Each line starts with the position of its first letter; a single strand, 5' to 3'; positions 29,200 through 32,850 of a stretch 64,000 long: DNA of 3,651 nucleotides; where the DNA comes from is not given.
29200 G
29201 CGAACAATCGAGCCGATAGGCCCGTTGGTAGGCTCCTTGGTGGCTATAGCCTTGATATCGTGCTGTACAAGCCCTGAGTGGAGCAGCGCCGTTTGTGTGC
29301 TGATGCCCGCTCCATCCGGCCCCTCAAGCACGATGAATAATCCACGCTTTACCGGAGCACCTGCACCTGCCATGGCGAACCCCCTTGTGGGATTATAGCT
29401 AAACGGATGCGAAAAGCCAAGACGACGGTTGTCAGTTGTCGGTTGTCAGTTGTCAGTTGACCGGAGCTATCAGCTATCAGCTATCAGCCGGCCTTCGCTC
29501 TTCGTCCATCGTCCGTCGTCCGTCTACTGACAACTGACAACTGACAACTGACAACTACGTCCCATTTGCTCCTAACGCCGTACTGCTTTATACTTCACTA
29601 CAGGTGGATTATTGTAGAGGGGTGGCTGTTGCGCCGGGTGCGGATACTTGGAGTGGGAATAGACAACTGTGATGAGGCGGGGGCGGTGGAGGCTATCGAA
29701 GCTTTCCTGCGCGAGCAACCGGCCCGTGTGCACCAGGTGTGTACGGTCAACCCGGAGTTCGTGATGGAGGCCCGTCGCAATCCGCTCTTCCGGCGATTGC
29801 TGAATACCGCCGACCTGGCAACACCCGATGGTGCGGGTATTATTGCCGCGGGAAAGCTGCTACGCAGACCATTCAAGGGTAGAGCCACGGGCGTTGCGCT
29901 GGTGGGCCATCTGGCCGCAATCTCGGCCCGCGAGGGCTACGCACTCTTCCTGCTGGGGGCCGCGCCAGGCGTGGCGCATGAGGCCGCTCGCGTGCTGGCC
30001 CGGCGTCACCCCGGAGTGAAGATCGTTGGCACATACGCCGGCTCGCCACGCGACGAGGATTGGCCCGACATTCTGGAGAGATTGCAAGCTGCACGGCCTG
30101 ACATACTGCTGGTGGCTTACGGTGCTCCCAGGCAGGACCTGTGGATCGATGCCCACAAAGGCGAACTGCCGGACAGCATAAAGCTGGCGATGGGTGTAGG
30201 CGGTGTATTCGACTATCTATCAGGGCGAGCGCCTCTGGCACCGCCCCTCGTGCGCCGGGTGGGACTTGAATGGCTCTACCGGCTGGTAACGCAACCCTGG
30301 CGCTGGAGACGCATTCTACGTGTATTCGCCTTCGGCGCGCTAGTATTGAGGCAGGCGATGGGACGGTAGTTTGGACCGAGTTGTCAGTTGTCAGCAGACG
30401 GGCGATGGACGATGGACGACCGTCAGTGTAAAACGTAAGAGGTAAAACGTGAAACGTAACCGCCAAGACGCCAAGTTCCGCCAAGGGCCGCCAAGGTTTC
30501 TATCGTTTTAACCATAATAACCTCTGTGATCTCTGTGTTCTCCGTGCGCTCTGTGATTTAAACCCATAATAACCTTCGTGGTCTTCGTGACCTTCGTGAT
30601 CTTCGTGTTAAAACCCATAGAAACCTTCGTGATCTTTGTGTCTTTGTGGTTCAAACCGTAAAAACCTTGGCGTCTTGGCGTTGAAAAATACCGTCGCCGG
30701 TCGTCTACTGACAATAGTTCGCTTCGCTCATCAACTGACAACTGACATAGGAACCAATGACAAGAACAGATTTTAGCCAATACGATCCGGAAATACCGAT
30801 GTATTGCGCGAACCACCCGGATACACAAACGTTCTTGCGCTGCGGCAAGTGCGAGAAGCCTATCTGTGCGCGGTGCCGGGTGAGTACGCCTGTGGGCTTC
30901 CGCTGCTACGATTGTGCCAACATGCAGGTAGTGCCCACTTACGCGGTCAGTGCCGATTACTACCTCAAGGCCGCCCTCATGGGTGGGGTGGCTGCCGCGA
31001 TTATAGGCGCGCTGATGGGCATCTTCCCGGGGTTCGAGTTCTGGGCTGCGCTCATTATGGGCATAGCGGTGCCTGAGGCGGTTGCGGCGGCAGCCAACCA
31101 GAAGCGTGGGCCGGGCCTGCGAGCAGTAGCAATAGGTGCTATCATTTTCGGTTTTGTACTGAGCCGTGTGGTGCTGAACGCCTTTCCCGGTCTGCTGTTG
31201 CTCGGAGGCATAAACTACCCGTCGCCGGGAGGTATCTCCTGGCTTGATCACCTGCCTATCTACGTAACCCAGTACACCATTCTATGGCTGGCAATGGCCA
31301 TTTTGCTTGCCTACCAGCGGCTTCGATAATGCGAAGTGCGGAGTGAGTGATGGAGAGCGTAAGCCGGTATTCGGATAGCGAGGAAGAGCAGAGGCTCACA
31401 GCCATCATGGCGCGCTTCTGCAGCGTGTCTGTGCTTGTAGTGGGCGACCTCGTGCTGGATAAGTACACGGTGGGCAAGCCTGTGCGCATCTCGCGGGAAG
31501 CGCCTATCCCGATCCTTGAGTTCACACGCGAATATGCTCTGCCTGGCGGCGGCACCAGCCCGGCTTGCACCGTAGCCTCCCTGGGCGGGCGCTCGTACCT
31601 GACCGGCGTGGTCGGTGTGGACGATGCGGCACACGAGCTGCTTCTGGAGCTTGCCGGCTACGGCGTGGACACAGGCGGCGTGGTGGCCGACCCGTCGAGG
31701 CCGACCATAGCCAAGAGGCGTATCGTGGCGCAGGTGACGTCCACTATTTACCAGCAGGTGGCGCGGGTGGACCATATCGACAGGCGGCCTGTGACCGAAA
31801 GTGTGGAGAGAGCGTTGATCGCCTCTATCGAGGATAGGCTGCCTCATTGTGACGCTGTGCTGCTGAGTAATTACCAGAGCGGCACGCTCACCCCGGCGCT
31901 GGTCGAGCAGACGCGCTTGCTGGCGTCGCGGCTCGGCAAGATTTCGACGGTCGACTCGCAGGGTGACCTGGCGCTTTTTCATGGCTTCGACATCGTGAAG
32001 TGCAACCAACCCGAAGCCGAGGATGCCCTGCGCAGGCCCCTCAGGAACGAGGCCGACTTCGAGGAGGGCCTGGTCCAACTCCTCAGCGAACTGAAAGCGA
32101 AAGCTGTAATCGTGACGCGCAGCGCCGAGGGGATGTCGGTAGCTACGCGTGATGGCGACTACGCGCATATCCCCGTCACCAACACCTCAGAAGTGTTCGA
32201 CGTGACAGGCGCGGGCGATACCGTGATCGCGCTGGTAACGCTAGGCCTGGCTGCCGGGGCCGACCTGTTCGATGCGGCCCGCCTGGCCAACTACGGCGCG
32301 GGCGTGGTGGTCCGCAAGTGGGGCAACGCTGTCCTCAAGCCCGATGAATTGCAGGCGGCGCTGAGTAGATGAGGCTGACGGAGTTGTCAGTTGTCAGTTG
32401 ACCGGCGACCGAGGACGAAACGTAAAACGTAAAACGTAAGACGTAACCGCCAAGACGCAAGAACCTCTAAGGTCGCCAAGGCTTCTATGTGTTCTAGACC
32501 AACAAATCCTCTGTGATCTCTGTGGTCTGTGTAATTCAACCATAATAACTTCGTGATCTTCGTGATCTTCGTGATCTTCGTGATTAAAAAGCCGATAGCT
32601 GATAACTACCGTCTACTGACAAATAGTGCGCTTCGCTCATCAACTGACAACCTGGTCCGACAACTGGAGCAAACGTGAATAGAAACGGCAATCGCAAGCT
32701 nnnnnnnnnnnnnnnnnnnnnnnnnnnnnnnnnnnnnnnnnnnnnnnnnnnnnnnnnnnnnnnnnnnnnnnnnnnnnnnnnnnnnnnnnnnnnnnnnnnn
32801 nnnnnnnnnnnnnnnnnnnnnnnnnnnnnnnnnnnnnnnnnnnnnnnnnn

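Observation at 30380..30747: Mosaic intergenic element family with a fixed order of short-repeat modules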

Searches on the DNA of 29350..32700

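Call 73: search_rna_families(source=window, start=29350, end=32700, threshold=evalue, max_evalue=1)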
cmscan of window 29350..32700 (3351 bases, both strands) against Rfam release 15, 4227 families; matches with E-value up to 1: 3.
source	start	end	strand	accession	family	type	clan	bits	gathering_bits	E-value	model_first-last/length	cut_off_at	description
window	29432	29551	+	RF03638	mir-1537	Gene; miRNA;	-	40.8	63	2.8e-06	1-61/61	no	mir-1537 microRNA precursor family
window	31132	31198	+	RF01157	sn1185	Gene; snRNA; snoRNA; CD-box;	-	22.2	60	0.3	1-66/66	no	Small nucleolar RNA sn1185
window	30639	30709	+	RF01935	bxd_7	Gene; lncRNA;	-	21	60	0.9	1-66/66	no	Bithoraxoid conserved region 7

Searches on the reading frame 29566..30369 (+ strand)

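Call 13: search_protein_families(library=pfam, proteins=[window:29566-30369:+])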
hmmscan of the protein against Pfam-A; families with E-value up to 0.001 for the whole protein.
window:29566-30369:+ (267 aa): 2 families
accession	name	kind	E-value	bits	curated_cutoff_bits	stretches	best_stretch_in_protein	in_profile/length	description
PF03808.19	Glyco_tran_WecG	-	3.3e-53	180.4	27.4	1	82-250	1-167/168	Glycosyl transferase WecG/TagA/CpsF family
PF13941.12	MutL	-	9.7e-05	21.7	27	1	114-186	59-126/450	MutL protein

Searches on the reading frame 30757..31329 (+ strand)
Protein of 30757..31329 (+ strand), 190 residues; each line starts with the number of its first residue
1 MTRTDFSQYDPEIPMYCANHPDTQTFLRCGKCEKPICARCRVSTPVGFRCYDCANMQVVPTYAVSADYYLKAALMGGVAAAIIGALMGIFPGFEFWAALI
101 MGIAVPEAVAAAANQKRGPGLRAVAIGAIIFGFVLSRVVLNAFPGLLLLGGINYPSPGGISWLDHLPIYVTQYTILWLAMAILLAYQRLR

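Call 12: find_encoding_contigs(protein=window:30757-31329:+, flank=10000, max_places=6)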
Protein window:30757-31329:+ (190 aa): no gene with exactly this product is on record in the collection.

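Call 13: search_protein_families(library=pfam, proteins=[window:30757-31329:+])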
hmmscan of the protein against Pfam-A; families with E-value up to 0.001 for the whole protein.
window:30757-31329:+ (190 aa): 0 families

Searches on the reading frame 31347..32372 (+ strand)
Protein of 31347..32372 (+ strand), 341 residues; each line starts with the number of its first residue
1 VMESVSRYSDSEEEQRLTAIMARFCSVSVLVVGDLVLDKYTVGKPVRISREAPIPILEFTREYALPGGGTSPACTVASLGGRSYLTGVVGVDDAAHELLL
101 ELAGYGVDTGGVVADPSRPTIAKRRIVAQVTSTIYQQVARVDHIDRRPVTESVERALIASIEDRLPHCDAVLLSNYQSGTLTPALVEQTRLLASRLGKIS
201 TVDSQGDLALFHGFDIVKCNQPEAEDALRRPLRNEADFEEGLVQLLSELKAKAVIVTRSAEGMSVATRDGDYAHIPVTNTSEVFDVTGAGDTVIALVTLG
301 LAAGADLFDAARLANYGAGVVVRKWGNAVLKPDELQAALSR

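Call 13: search_protein_families(library=pfam, proteins=[window:31347-32372:+])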
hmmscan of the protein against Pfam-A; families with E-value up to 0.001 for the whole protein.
window:31347-32372:+ (341 aa): 2 families
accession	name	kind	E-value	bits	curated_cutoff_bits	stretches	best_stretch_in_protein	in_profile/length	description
PF00294.29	PfkB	-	5.6e-33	115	25.8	1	57-326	27-294/302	pfkB family carbohydrate kinase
PF08543.17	Phos_pyr_kin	-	5.5e-05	23.1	27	1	210-315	116-225/246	Phosphomethylpyrimidine kinase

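Call 40: find_homologous_proteins(query=window:31347-32372:+, max_evalue=1e-20)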
Query window:31347-32372:+ (341 aa): 7751 proteins with E <= 1e-20 among 8000 candidates; the best 120 are listed.
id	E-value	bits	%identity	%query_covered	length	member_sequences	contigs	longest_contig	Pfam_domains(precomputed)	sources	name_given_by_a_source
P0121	6.9e-205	697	96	99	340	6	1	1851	PF00294.30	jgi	-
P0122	7.5e-188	641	90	98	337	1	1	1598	PF00294.30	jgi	jgi:D-glycero-beta-D-manno-heptose-7-phosphate kinase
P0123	3.3e-183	626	88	97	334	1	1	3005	PF00294.30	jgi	jgi:rfaE bifunctional protein kinase chain/domain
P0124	2.8e-181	620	86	97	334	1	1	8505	PF00294.30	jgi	jgi:rfaE bifunctional protein kinase chain/domain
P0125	4.7e-181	619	84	99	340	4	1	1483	PF00294.30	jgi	jgi:rfaE bifunctional protein kinase chain/domain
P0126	1.1e-180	618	87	96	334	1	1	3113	PF00294.30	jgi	-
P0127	1.4e-180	617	86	97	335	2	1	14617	PF00294.30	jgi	jgi:rfaE bifunctional protein kinase chain/domain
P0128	2.5e-178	610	86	97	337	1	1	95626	PF00294.30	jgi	jgi:rfaE bifunctional protein kinase chain/domain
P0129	1.4e-176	604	83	100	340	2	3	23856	PF08543.18,PF00294.30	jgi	jgi:rfaE bifunctional protein kinase chain/domain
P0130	7.0e-176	602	81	99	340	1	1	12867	PF00294.30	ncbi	-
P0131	2.6e-173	594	83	97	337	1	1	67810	PF00294.30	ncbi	ncbi:MAG: bifunctional ADP-heptose synthase [Chloroflexota bacterium]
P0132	2.9e-161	554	75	99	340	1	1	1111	PF00294.30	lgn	-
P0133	3.1e-158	544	76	97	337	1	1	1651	PF00294.30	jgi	jgi:rfaE bifunctional protein kinase chain/domain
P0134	1.4e-154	532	73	97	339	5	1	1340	PF00294.30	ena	-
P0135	7.9e-154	530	74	97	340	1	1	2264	PF00294.30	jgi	jgi:D-glycero-beta-D-manno-heptose-7-phosphate kinase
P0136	5.0e-153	527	72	99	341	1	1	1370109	PF00294.30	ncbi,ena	-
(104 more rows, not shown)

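Call 41: find_encoding_contigs(protein=P0128, flank=10000, max_places=2)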
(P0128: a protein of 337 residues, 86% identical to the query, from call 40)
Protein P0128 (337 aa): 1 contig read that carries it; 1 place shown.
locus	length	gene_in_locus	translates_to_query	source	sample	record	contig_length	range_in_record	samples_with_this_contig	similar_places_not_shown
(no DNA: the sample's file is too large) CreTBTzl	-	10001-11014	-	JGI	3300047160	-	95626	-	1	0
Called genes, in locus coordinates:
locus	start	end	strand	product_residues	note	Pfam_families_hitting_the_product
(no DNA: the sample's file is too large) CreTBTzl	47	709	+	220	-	-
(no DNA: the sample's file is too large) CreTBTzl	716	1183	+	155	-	-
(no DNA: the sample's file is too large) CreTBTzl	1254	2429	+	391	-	PF05569:Peptidase_M56 (faint), PF16491:Peptidase_M48_N, PF01435:Peptidase_M48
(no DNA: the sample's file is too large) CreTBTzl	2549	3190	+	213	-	PF00117:GATase (weak)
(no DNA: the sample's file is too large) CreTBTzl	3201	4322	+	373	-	PF19361:DUF5937, PF01022:HTH_5, PF12840:HTH_20, PF13412:HTH_24 (weak)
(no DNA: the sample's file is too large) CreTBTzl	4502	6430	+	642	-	-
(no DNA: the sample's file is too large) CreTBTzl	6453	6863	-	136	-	-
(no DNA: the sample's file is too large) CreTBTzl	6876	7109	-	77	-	PF06108:DUF952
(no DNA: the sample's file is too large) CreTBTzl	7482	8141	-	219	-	PF02223:Thymidylate_kin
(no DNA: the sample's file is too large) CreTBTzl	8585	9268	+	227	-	PF03808:Glyco_tran_WecG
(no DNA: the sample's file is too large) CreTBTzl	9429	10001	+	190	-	-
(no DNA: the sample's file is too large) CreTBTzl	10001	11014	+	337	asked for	PF00294:PfkB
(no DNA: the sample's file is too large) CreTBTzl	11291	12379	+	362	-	PF19077:Big_13 (faint), PF13860:FlgD_ig (weak)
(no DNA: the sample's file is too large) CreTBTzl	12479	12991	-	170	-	-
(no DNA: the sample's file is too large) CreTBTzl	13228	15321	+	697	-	PF00150:Cellulase (weak), PF02449:Glyco_hydro_42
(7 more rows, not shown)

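Call 42: find_encoding_contigs(protein=P0131, flank=10000, max_places=2)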
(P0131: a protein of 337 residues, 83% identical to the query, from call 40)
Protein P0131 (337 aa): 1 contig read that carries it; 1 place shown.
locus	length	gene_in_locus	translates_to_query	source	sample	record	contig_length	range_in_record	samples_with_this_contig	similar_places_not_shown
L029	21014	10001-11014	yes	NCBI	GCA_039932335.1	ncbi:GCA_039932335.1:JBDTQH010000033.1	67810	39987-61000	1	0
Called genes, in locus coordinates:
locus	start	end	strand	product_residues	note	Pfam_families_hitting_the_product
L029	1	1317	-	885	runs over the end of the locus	PF01381:HTH_3, PF12844:HTH_19 (weak), PF13560:HTH_31, PF00931:NB-ARC, PF13191:AAA_16, PF13401:AAA_22, PF25872:HTH_77 (weak), PF13424:TPR_12, +5 more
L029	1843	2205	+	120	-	-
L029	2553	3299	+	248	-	PF00117:GATase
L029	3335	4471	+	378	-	PF19361:DUF5937, PF01022:HTH_5, PF12840:HTH_20, PF13412:HTH_24 (weak)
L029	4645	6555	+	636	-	-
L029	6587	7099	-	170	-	PF04229:GrpB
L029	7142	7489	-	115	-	PF06108:DUF952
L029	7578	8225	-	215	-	PF02223:Thymidylate_kin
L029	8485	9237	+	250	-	PF03808:Glyco_tran_WecG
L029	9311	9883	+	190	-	-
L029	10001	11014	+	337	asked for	PF00294:PfkB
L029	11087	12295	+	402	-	PF13860:FlgD_ig (weak)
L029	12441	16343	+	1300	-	PF00912:Transgly, PF00905:Transpeptidase, PF17957:Big_7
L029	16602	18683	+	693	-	PF13473:Cupredoxin_1, PF00127:Copper-bind, PF00150:Cellulase (weak), PF02449:Glyco_hydro_42 (faint)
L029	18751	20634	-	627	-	PF17128:DUF5107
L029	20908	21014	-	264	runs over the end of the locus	-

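Call 43: find_encoding_contigs(protein=P0136, flank=10000, max_places=2)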
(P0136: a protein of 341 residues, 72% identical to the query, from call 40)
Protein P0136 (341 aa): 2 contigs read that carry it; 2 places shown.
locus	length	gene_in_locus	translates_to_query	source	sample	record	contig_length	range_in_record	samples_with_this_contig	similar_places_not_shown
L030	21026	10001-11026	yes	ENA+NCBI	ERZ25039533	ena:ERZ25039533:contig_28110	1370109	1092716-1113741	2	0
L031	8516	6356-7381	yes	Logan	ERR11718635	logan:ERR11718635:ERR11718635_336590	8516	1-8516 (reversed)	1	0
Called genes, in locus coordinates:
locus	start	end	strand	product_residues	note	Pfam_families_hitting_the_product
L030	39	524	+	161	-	PF14584:DUF4446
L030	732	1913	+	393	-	PF01381:HTH_3, PF13560:HTH_31 (weak)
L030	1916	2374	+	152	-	-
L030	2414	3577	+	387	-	PF16491:Peptidase_M48_N, PF01435:Peptidase_M48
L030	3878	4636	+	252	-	PF00117:GATase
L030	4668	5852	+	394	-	PF19361:DUF5937, PF01022:HTH_5, PF12840:HTH_20, PF13412:HTH_24 (weak)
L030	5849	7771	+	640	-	-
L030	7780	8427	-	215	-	PF02223:Thymidylate_kin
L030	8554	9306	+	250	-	PF03808:Glyco_tran_WecG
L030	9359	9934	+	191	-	-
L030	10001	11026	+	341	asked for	PF00294:PfkB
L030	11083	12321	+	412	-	-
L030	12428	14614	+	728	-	PF13473:Cupredoxin_1, PF00127:Copper-bind, PF02449:Glyco_hydro_42 (weak)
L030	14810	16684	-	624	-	PF17128:DUF5107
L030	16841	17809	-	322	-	PF01073:3Beta_HSD, PF01370:Epimerase, PF02719:Polysacc_synt_2 (faint), PF04321:RmlD_sub_bind, PF16363:GDP_Man_Dehyd, PF07993:NAD_binding_4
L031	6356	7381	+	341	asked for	PF00294:PfkB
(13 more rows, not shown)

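Call 68: find_encoding_contigs(protein=P0127, flank=8000, max_places=2)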
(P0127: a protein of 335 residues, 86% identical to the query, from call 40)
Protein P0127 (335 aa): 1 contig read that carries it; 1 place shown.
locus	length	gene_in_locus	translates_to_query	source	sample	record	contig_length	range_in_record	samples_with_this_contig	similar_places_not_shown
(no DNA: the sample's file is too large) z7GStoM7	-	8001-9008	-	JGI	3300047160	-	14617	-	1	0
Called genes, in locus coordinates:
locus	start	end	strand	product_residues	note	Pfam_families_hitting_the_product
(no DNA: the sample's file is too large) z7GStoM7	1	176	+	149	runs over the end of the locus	-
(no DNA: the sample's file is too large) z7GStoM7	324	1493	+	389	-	PF05569:Peptidase_M56 (faint), PF16491:Peptidase_M48_N, PF01435:Peptidase_M48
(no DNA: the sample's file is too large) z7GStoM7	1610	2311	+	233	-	PF00117:GATase (weak)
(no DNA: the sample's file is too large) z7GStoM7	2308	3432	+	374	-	PF19361:DUF5937 (weak), PF01022:HTH_5, PF12840:HTH_20, PF13412:HTH_24 (weak)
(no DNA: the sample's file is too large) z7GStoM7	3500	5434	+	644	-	-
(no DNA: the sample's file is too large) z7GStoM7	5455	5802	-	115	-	PF06108:DUF952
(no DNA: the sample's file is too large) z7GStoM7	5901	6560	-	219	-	PF02223:Thymidylate_kin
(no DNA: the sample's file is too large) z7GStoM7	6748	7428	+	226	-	PF03808:Glyco_tran_WecG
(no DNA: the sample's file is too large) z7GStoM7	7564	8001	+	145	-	-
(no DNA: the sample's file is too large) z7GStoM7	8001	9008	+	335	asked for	PF00294:PfkB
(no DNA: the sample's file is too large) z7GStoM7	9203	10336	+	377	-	PF13860:FlgD_ig (weak)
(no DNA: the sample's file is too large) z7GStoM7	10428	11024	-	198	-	-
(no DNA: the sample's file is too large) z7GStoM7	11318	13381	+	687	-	PF00150:Cellulase (weak), PF02449:Glyco_hydro_42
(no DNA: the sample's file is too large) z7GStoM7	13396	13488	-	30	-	?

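Call 69: find_encoding_contigs(protein=P0124, flank=8000, max_places=2)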
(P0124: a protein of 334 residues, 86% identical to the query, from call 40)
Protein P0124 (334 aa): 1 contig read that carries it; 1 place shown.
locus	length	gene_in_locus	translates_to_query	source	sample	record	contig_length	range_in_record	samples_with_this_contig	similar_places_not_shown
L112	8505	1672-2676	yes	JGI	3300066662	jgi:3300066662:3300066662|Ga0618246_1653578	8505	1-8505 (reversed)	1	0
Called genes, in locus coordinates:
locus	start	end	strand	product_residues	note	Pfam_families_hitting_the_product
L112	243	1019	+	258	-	PF03808:Glyco_tran_WecG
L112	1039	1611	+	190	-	-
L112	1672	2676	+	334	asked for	PF00294:PfkB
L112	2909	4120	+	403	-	PF13860:FlgD_ig (weak)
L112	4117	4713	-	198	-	-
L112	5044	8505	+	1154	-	?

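Call 70: find_encoding_contigs(protein=P0121, flank=2000, max_places=2)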
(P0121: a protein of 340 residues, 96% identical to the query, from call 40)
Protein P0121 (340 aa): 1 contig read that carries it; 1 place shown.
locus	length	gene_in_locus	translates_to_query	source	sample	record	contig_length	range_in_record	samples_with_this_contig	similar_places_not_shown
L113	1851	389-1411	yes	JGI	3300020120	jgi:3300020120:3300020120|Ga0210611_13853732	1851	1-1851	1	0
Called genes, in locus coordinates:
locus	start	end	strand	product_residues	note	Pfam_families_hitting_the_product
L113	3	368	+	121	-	?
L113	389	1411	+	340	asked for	PF00294:PfkB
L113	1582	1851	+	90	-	?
